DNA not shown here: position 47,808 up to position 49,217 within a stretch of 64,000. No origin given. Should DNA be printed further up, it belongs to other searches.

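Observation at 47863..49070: Diiron ferritin-like enzyme behind interlocked FixK box and second palindrome, inserted between rpoC and rpsL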

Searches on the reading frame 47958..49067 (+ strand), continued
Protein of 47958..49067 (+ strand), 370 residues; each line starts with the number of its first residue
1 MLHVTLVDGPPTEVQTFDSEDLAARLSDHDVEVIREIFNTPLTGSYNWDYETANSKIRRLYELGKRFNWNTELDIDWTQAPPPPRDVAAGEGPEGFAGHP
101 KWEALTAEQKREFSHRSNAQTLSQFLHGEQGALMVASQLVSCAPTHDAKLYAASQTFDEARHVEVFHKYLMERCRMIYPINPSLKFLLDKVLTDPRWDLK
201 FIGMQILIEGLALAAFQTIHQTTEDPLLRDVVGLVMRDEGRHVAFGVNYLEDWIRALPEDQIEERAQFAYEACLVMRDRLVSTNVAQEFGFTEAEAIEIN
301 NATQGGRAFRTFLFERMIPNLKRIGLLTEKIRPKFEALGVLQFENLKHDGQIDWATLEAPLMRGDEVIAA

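Call 100: search_protein_families(library=pfam, proteins=[P0179, P0185, P0142, P0146, P0160, P0232, P0249, P0147, P0209], max_evalue=0.0001)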
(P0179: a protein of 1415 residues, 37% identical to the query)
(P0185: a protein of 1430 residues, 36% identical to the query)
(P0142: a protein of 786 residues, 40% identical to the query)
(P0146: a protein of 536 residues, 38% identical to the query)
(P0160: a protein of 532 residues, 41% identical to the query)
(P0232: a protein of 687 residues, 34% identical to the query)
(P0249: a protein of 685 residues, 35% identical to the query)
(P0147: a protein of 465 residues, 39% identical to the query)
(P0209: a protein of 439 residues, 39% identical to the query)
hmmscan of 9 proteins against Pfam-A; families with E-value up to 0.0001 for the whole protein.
P0179 (1415 aa): 6 families
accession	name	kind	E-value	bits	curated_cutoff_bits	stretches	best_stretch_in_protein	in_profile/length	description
PF00501.34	AMP-binding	-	1e-65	222.4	29.9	1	33-418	10-384/384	AMP-binding enzyme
PF07993.18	NAD_binding_4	-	4.4e-53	180.5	20.1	1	708-945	1-258/258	Male sterility protein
PF11583.14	AurF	-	1.8e-21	77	29.6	1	1093-1366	3-282/282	P-aminobenzoate N-oxygenase AurF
PF01370.27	Epimerase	-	1.1e-09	38.6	20.9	1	706-900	1-176/240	NAD dependent epimerase/dehydratase family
PF23024.1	AMP-dom_DIP2-like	-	1.2e-09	38.6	27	1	461-569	2-105/110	Disco-interacting protein 2-like, AMP domain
PF00550.31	PP-binding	-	2.3e-09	37.8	20.8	1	614-667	12-66/67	Phosphopantetheine attachment site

P0185 (1430 aa): 6 families
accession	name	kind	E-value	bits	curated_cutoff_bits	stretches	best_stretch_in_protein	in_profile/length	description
PF00501.34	AMP-binding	-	1.7e-58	198.7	29.9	1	13-410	1-384/384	AMP-binding enzyme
PF07993.18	NAD_binding_4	-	5.2e-54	183.5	20.1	1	708-944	1-258/258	Male sterility protein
PF11583.14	AurF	-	4.3e-18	65.9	29.6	1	1116-1382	10-282/282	P-aminobenzoate N-oxygenase AurF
PF00550.31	PP-binding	-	7.9e-09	36.1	20.8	1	607-652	9-56/67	Phosphopantetheine attachment site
PF23024.1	AMP-dom_DIP2-like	-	1.5e-07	31.8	27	1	455-563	4-108/110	Disco-interacting protein 2-like, AMP domain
PF01370.27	Epimerase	-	3.8e-05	23.7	20.9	1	707-910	2-184/240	NAD dependent epimerase/dehydratase family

P0142 (786 aa): 4 families
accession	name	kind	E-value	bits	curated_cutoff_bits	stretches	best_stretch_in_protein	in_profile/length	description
PF03109.22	ABC1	-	4.5e-63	213.1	22.9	1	105-352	1-242/244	ABC1 atypical kinase-like domain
PF11583.14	AurF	-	1e-12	48.2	29.6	1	499-766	8-282/282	P-aminobenzoate N-oxygenase AurF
PF01163.29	RIO1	-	5e-07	30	22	1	240-321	69-149/187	RIO domain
PF01636.29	APH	-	1.3e-05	25.5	23.2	1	273-323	142-197/239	Phosphotransferase enzyme family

P0146 (536 aa): 3 families
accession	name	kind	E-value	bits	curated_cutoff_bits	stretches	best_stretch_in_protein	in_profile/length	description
PF03109.22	ABC1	-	5.9e-18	65.3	22.9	1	1-97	147-242/244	ABC1 atypical kinase-like domain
PF11583.14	AurF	-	2.7e-15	56.7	29.6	1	249-516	8-282/282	P-aminobenzoate N-oxygenase AurF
PF01636.29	APH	-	5.1e-05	23.6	23.2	0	18-66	142-195/239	Phosphotransferase enzyme family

P0160 (532 aa): 2 families
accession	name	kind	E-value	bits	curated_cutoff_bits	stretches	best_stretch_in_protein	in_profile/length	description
PF11583.14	AurF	-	1.3e-16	61.1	29.6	1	224-447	8-237/282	P-aminobenzoate N-oxygenase AurF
PF07993.18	NAD_binding_4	-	5.8e-10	39.2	20.1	1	1-73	183-258/258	Male sterility protein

P0232 (687 aa): 3 families
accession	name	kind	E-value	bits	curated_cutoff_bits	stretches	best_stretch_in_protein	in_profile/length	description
PF07993.18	NAD_binding_4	-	2.7e-44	151.7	20.1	1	1-212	28-258/258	Male sterility protein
PF11583.14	AurF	-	2.4e-15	56.9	29.6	1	372-604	5-243/282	P-aminobenzoate N-oxygenase AurF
PF00268.27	Ribonuc_red_sm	-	1.9e-05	24.6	33.6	0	420-589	38-224/281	Ribonucleotide reductase, small chain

P0249 (685 aa): 1 family
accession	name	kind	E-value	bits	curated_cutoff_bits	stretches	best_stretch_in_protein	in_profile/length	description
PF00175.26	NAD_binding_1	-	1.6e-09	38.9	22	1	184-292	1-107/109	Oxidoreductase NAD-binding domain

P0147 (465 aa): 1 family
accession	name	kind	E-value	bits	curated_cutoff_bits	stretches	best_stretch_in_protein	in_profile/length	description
PF11583.14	AurF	-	4.5e-06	26.5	29.6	1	126-300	105-282/282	P-aminobenzoate N-oxygenase AurF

P0209 (439 aa): 1 family
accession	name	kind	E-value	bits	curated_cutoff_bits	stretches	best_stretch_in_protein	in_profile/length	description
PF11583.14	AurF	-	3e-08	33.6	29.6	1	138-346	13-217/282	P-aminobenzoate N-oxygenase AurF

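Call 101: list_cluster_members(proteins=[P0179, P0185, P0195, P0142, P0249, P0232, P0123, P0125])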
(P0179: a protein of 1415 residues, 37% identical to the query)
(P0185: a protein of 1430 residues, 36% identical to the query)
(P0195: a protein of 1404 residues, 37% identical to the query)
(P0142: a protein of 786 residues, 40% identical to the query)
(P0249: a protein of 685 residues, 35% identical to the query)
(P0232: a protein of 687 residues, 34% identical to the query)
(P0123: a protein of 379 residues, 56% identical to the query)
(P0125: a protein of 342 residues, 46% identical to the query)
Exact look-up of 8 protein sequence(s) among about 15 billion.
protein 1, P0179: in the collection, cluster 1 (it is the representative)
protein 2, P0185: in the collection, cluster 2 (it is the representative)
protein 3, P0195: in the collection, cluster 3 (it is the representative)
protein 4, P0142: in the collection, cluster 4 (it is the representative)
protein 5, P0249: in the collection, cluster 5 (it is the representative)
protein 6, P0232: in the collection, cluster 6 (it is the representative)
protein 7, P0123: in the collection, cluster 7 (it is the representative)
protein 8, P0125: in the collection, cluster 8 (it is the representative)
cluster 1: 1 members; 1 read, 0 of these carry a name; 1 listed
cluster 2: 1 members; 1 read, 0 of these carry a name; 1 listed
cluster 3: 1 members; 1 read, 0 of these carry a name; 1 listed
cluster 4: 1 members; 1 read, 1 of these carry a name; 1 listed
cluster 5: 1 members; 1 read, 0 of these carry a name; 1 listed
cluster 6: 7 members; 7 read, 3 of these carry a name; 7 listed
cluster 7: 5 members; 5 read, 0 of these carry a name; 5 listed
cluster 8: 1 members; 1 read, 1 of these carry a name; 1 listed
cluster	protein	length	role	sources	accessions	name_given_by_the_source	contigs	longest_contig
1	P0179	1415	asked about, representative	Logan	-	-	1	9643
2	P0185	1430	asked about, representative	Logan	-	-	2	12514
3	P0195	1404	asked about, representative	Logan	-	-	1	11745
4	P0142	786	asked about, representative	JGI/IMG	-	predicted unusual protein kinase regulating ubiquinone biosynthesis (AarF/ABC1/UbiB ...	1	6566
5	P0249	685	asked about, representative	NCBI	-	-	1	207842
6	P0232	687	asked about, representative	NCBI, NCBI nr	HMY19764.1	MAG TPA: thioester reductase domain-containing protein, partial [Polyangium sp.] | thioester reductase domain-containing protein [Polyangium sp.]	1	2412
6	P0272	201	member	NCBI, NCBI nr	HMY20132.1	MAG TPA: AMP-binding protein, partial [Polyangium sp.] | AMP-binding protein [Polyangium sp.]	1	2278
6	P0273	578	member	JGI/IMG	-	hypothetical protein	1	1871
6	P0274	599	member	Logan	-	-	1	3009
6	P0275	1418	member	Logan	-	-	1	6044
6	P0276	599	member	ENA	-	-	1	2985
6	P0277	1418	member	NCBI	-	-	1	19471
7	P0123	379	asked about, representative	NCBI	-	-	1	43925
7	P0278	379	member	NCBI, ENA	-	-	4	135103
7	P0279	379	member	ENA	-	-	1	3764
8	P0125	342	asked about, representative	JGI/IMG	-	hypothetical protein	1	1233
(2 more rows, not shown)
